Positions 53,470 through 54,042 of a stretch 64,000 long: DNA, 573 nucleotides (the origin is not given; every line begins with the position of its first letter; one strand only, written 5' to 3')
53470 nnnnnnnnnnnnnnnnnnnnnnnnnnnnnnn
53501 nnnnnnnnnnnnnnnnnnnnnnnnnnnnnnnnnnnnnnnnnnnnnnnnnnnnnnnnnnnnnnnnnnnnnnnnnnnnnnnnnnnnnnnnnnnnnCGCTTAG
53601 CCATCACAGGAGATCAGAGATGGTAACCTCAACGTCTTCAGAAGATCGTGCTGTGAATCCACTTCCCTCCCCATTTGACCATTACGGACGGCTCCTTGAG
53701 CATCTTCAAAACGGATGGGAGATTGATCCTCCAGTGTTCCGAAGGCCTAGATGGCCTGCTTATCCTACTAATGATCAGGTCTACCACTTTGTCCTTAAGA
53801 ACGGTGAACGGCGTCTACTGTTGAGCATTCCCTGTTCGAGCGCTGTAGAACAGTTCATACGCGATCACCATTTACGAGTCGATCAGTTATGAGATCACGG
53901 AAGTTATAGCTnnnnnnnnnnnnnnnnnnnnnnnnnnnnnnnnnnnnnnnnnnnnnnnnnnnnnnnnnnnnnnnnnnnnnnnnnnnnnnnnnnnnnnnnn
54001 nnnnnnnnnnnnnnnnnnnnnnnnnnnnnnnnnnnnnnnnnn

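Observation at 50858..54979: Five-gene, lower-GC operon (DUF3299 - MacB-like ABC ATPase - FtsX permease - 90-aa ORF - ParB/Srx-like DUF4032 protein) wedged between phoA and pstSCAB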

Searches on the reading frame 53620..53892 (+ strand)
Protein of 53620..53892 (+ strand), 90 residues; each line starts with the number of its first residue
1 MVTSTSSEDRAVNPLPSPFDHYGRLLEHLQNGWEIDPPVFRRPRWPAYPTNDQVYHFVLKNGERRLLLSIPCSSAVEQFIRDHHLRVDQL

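Call 3: search_protein_families(library=pfam, proteins=[window:53620-53892:+], max_evalue=0.01)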
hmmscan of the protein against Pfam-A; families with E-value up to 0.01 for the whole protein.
window:53620-53892:+ (90 aa): 0 families

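Call 4: search_protein_families(library=ncbifam, proteins=[window:53620-53892:+], max_evalue=0.01)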
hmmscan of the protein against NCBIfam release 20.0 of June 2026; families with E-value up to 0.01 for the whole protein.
window:53620-53892:+ (90 aa): 0 families

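Call 8: search_protein_families(library=pfam, proteins=[window:53620-53892:+], max_evalue=10)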
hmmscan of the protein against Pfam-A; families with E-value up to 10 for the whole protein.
window:53620-53892:+ (90 aa): 0 families

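Call 9: search_protein_families(library=padloc, proteins=[window:53620-53892:+], max_evalue=1)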
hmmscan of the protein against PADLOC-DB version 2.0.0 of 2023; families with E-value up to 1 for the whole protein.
window:53620-53892:+ (90 aa): 0 families

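Call 13: find_homologous_proteins(query=window:53620-53892:+, max_evalue=0.001)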
Query window:53620-53892:+ (90 aa): 1 proteins with E <= 0.001 among 1 candidates.
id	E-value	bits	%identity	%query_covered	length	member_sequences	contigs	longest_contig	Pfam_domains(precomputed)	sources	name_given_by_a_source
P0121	1.1e-56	207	100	100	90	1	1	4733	-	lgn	-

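Call 23: search_protein_representatives(protein=window:53620-53892:+)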
Query: 90 residues. Proteins with E-value up to 0.001 (for the whole library): 113; up to 1e-10: 4; up to 1e-30: 1. The best 113 are listed.
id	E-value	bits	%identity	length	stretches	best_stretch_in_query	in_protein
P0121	3.3e-57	206.7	100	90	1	1-90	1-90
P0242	4.4e-12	62.1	44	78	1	21-88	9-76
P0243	5.9e-12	61.7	42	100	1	17-89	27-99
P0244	6.0e-12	61.7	52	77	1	17-87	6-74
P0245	3.9e-10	55.9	38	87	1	15-88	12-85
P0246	4.0e-10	55.8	43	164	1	20-89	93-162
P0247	5.3e-10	55.4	40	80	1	16-88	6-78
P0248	3.7e-09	52.8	36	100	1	10-88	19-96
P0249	4.3e-09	52.5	38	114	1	13-89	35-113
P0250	4.4e-09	52.5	39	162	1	15-89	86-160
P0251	6.5e-09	52.0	43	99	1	20-89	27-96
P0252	9.8e-09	51.4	36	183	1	15-89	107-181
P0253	1.6e-08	50.7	39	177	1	7-89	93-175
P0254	2.9e-08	49.9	42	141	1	23-86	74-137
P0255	2.9e-08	49.9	40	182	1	20-89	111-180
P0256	4.6e-08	49.2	41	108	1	20-88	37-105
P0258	6.1e-08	48.8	43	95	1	21-87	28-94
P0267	2.2e-07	47.1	40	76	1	24-88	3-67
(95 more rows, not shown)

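Call 26: search_solved_structures(query=A2, max_evalue=1)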
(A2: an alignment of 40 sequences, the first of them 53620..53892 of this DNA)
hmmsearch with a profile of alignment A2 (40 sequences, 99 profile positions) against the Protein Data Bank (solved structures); distinct sequences matched with E-value up to 1: 0.

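Call 48: find_related_loci(query=A5, collection=metagenome_contigs, flank=6000)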
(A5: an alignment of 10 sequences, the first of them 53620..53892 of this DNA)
Query A5 (90 aa) in metagenome_contigs; peptide patterns used: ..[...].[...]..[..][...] (x = any residue, [..] = any of these).
98 stretches matched a pattern; 43 encode a relative of the query (tblastn E <= 1e-3); 43 distinct loci.
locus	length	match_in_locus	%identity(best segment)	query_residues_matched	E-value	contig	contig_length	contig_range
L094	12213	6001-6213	54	20-90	1e-23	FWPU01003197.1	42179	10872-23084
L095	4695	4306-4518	54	20-90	1e-22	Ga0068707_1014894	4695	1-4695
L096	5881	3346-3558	52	20-90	5e-22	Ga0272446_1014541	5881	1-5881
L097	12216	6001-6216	43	17-88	2e-16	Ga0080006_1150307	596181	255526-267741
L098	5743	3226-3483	37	4-90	7e-15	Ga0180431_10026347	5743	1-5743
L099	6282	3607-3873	35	1-90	9e-15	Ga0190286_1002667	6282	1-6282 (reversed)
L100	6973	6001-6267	38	2-89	1e-14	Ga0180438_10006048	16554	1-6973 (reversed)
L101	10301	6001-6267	38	2-89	1e-14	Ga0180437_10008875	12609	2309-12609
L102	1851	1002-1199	39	22-87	2e-14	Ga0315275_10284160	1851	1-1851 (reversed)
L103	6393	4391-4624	41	15-90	7e-14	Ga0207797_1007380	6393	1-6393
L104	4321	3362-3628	38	2-90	6e-14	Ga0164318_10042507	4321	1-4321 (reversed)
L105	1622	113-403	36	1-90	1e-13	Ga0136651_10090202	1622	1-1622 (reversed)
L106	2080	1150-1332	41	22-82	2e-13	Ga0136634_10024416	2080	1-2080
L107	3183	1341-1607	33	3-90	3e-13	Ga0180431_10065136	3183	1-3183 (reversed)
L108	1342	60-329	33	3-90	4e-13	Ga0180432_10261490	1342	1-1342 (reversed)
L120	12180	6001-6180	41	25-88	8e-10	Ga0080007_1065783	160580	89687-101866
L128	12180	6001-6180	39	25-88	2e-9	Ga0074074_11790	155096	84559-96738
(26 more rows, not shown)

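Call 61: search_protein_families(library=pfam, alignment_id=A7, max_evalue=0.00001)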
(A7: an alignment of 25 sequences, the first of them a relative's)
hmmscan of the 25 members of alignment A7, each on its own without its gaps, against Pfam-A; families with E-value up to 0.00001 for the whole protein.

A. member 1, L101:4030-5859:+ (609 aa): 8 families
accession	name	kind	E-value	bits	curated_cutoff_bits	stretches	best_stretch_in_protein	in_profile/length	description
PF02518.31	HATPase_c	-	4.8e-30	104.7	26.4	1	476-605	2-109/111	Histidine kinase-, DNA gyrase B-, and HSP90-like ATPase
PF00512.31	HisKA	-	7.9e-18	64.7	26.9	1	363-429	2-66/66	His Kinase A (phospho-acceptor) domain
PF00672.30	HAMP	-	2.5e-16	60.2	25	1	189-239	2-52/53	HAMP domain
PF08448.16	PAS_4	-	3.2e-11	43.9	23.1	1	256-358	1-110/110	PAS fold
PF13188.13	PAS_8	-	6.1e-10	39.1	21.8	1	251-303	2-52/65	PAS domain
PF00989.32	PAS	-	3e-09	37.3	22.6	1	251-320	2-75/113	PAS fold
PF16736.11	sCache_like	-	4.2e-08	33.9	27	1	36-154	3-115/117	Single Cache-like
PF13426.13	PAS_9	-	1.1e-06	29.2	27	1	261-354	2-102/103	PAS domain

B. families by the number of members that match (of 25 scanned): 15 families
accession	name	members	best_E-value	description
PF02518.31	HATPase_c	10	8.5e-35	Histidine kinase-, DNA gyrase B-, and HSP90-like ATPase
PF00512.31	HisKA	10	2.8e-19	His Kinase A (phospho-acceptor) domain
PF00672.30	HAMP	10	1.4e-17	HAMP domain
PF08448.16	PAS_4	10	4e-12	PAS fold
PF00989.32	PAS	10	1.1e-10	PAS fold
PF13188.13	PAS_8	10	6.1e-10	PAS domain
PF16736.11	sCache_like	9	2.1e-12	Single Cache-like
PF13426.13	PAS_9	7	5.2e-07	PAS domain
PF00072.30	Response_reg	5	5.6e-32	Response regulator receiver domain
PF00486.34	Trans_reg_C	5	6.7e-29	Transcriptional regulatory protein, C terminal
PF01966.28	HD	2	2.8e-07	HD domain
PF00905.27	Transpeptidase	1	1.2e-66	Penicillin binding protein transpeptidase domain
PF21820.2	DUF6886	1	8.1e-59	Family of unknown function (DUF6886)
PF01895.24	PhoU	1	1.4e-43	PhoU domain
PF03717.20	PBP_dimer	1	4.9e-15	Penicillin-binding Protein dimerisation domain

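Call 62: search_protein_families(library=pfam, alignment_id=A8, max_evalue=0.00001)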
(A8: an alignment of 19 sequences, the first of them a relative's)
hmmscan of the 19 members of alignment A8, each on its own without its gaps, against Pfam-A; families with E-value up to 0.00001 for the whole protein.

A. member 1, L094:6213-6908:+ (231 aa): 0 families

B. families by the number of members that match (of 19 scanned): 22 families
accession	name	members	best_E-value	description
PF12849.12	PBP_like_2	7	2.1e-49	PBP superfamily domain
PF12727.12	PBP_like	6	8.5e-17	PBP superfamily domain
PF13531.11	SBP_bac_11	5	1.9e-12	Bacterial extracellular solute-binding protein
PF01547.30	SBP_bac_1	4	1.3e-11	Bacterial extracellular solute-binding protein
PF13487.12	HD_5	2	2.4e-30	HD domain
PF01966.28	HD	2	1e-17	HD domain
PF01098.24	FTSW_RODA_SPOVE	1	1.2e-97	Cell cycle protein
PF01370.27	Epimerase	1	1.4e-50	NAD dependent epimerase/dehydratase family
PF16363.11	GDP_Man_Dehyd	1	2.9e-44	GDP-mannose 4,6 dehydratase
PF08245.18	Mur_ligase_M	1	7.4e-30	Mur ligase middle domain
PF00486.34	Trans_reg_C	1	1.7e-28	Transcriptional regulatory protein, C terminal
PF00535.33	Glycos_transf_2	1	1.6e-26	Glycosyl transferase family 2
PF06722.18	EryCIII-like_C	1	6.7e-19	Erythromycin biosynthesis protein CIII-like, C-terminal domain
PF21799.2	MurD-like_N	1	1.9e-13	Mur ligase MurD-like, N-terminal domain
PF01073.25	3Beta_HSD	1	4.9e-13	3-beta hydroxysteroid dehydrogenase/isomerase family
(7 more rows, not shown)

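Call 63: predict_structure(alignment_id=A2)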
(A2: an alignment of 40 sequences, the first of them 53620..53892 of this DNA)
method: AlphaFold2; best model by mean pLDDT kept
length: 90 residues; sequences in the alignment: 40
mean_pLDDT: 81.5   pTM: 0.64
mean pLDDT of the five models: 81.5, 80.1, 78.9, 77.8, 77.9
residues with pLDDT >= 90: 49; 70-90: 17; 50-70: 20; < 50: 4
segments of 3 or more residues with pLDDT < 50: none
pLDDT, mean of each block of 10 residues (from residue 1): 54 55 91 94 74 90 94 91 90
secondary structure, 60 per line:
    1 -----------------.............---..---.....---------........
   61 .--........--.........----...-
elements in order: H18-30 E39-43 E53-61 E64-71 H74-82 E87-89

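Call 65: search_protein_families(library=pfam, alignment_id=A2, max_evalue=0.01)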
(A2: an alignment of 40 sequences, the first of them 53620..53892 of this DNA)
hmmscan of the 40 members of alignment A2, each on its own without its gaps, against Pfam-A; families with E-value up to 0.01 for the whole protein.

A. member 1, window:53620-53892:+ (90 aa): 0 families

B. families by the number of members that match (of 40 scanned): 0 families

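Call 82: search_dna_similar(query=P0256, collection=plasmids, mode=protein, max_evalue=0.001, max_rows=15)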
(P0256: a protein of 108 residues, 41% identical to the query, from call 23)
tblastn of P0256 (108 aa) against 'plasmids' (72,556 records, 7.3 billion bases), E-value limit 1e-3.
No match.

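Call 83: list_cluster_members(proteins=[P0242, P0243, P0244, P0245, P0246, P0247, P0250, P0252, P0258, P0267])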
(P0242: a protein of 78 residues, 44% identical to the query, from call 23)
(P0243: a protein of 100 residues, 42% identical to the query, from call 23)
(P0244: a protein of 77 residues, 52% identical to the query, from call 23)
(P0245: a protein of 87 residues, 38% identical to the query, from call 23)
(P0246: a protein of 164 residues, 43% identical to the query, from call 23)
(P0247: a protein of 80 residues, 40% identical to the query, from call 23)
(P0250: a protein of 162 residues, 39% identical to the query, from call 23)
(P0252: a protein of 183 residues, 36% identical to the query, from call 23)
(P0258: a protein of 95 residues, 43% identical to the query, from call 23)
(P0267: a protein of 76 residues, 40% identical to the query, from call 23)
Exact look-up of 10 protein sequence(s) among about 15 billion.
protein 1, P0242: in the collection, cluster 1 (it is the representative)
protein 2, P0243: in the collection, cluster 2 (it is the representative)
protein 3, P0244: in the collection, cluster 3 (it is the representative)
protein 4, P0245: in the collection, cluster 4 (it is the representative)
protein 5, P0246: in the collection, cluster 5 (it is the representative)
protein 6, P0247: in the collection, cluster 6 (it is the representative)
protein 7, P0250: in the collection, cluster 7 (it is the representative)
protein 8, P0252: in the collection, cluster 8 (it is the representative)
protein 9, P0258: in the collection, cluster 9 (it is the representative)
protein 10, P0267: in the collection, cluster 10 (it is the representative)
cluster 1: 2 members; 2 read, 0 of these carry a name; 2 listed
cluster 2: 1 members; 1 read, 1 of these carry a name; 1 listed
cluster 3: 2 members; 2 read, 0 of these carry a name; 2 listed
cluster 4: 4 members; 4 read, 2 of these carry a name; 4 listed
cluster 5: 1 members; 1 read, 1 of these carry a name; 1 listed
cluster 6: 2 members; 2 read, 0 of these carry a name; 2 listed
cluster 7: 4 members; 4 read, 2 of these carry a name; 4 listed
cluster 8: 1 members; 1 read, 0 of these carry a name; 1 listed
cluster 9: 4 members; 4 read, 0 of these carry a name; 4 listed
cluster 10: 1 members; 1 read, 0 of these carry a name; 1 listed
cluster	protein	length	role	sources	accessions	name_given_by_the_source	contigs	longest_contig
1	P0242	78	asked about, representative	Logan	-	-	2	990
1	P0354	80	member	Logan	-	-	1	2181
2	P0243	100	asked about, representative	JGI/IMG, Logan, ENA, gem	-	hypothetical protein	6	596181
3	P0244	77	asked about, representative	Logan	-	-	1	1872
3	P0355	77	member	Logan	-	-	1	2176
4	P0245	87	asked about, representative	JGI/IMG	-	hypothetical protein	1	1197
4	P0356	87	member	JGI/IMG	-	hypothetical protein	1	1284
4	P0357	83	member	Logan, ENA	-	-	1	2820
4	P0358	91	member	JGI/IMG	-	-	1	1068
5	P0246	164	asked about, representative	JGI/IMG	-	hypothetical protein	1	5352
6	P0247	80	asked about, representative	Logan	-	-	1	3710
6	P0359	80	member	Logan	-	-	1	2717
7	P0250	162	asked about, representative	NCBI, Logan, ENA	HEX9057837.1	MAG TPA: hypothetical protein VF818_09920 [Ktedonobacterales bacterium]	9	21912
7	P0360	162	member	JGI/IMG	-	hypothetical protein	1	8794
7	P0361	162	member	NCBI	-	-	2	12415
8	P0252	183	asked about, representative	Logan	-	-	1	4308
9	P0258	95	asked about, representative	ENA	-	-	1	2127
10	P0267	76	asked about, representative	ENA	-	-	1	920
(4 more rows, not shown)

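Call 90: search_protein_families(library=pfam, proteins=[L094:6213-6908:+], max_evalue=0.001)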
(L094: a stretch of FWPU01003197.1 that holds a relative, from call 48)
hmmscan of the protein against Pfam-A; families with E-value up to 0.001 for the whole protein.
L094:6213-6908:+ (231 aa): 0 families

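Call 95: fold_search(model_id=the predicted structure, library=pdb)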
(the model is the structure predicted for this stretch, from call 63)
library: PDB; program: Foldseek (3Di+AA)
matches with E <= 10: 713; with E <= 0.001: 0
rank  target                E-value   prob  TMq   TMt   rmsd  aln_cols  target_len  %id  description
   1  8fru_k                5.7e-02  0.92  0.40  0.44   4.1        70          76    8  60S subunit of the Giardia lamblia 80S ribosome (released 2024-01-31)
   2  7pzy_AL               6.1e-02  0.97  0.42  0.47   3.4        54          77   13  Structure of the vacant Candida albicans 80S ribosome (released 2022-05-18)
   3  6woo_k                1.1e-01  0.92  0.44  0.50   4.1        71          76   13  CryoEM structure of yeast 80S ribosome with Met-tRNAiMet, eIF5B, and GDP (released 2020-09-23)
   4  7ohr_k                1.3e-01  0.93  0.46  0.53   3.9        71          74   14  Nog1-TAP associated immature ribosomal particle population E from S. cerevisiae (released 2021-11-10)
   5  8br8_Ll               1.4e-01  0.77  0.35  0.41   3.5        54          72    9  Giardia ribosome in POST-T state (A1) (released 2023-03-15)
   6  7oh3_k                1.8e-01  0.90  0.47  0.56   3.6        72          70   14  Nog1-TAP associated immature ribosomal particle population B from S. cerevisiae (released 2021-11-03)
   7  9kby_A                2.2e-01  0.63  0.36  0.07   6.9        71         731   11  Cryo-EM structure of DCL4-Hairpin RNA complex (released 2026-02-18)
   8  9j9h_d                2.7e-01  0.80  0.46  0.52   4.5        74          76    8  High-resolution cryo-EM structure of the Plasmodium falciparum 80S ribosome bound to RACK1 and E-tRNA (released 2025-06-04)
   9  7btb_k                2.7e-01  0.63  0.41  0.47   5.7        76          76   12  Cryo-EM structure of pre-60S ribosome from Saccharomyces cerevisiae rpl4delta63-87 strain at 3.22 Angstroms resolution (released 2020-10-28)
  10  2qh0                  2.8e-01  0.85  0.39  0.28   7.8        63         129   17  Crystal structure of a glyoxalase from clostridium acetobutylicum (released 2007-07-17)
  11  8eug_k                2.8e-01  0.75  0.40  0.48   3.8        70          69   11  Ytm1 associated nascent 60S ribosome State 3 (released 2022-11-30)
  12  8guo_B                2.8e-01  0.47  0.32  0.32   4.4        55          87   11  Crystal structure of the nuclease domain of EsaD in complex with EsaG from Staphylococcus aureus (released 2022-11-09)
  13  3hdp                  3.2e-01  0.89  0.40  0.29   7.5        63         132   19  Crystal structure of the NI(II)-bound Glyoxalase-I from Clostridium acetobutylicum (released 2009-05-26)
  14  5it7_kk               3.2e-01  0.82  0.42  0.48   3.3        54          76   11  Structure of the Kluyveromyces lactis 80S ribosome in complex with the cricket paralysis virus IRES and eEF2 (released 2016-05-18)
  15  7zi4_D                3.6e-01  0.80  0.39  0.10   3.8        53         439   19  Cryo-EM structure of the human INO80 complex bound to a WT nucleosome (released 2023-04-19)
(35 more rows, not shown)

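Call 100: search_solved_structures(query=L120:4827-5423:+, max_evalue=0.001)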
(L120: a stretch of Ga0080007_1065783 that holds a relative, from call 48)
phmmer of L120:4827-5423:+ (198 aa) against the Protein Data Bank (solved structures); distinct sequences matched with E-value up to 0.001: 0.

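Call 101: search_solved_structures(query=L128:4792-5370:+, max_evalue=0.001)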
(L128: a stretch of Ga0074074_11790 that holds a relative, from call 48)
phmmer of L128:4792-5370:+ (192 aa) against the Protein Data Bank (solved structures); distinct sequences matched with E-value up to 0.001: 0.

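Call 102: search_solved_structures(query=L103:954-1640:+, max_evalue=0.001)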
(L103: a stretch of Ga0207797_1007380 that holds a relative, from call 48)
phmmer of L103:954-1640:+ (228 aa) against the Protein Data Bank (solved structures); distinct sequences matched with E-value up to 0.001: 5.
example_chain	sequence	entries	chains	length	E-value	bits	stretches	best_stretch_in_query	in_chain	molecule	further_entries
1t72_A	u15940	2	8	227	2.6e-40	141.8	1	9-214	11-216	Phosphate transport system protein phoU homolog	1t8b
4q25_A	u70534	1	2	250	1.3e-32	116.7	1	6-213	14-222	Phosphate-specific transport system accessory protein PhoU homolog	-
2i0m_A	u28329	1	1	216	3.5e-31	112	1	4-218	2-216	Phosphate transport system protein phoU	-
1xwm_A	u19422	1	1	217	1.6e-28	103.3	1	4-218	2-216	phosphate uptake regulator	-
1sum_B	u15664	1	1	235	1.1e-23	87.5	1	9-217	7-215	Phosphate transport system protein phoU homolog 2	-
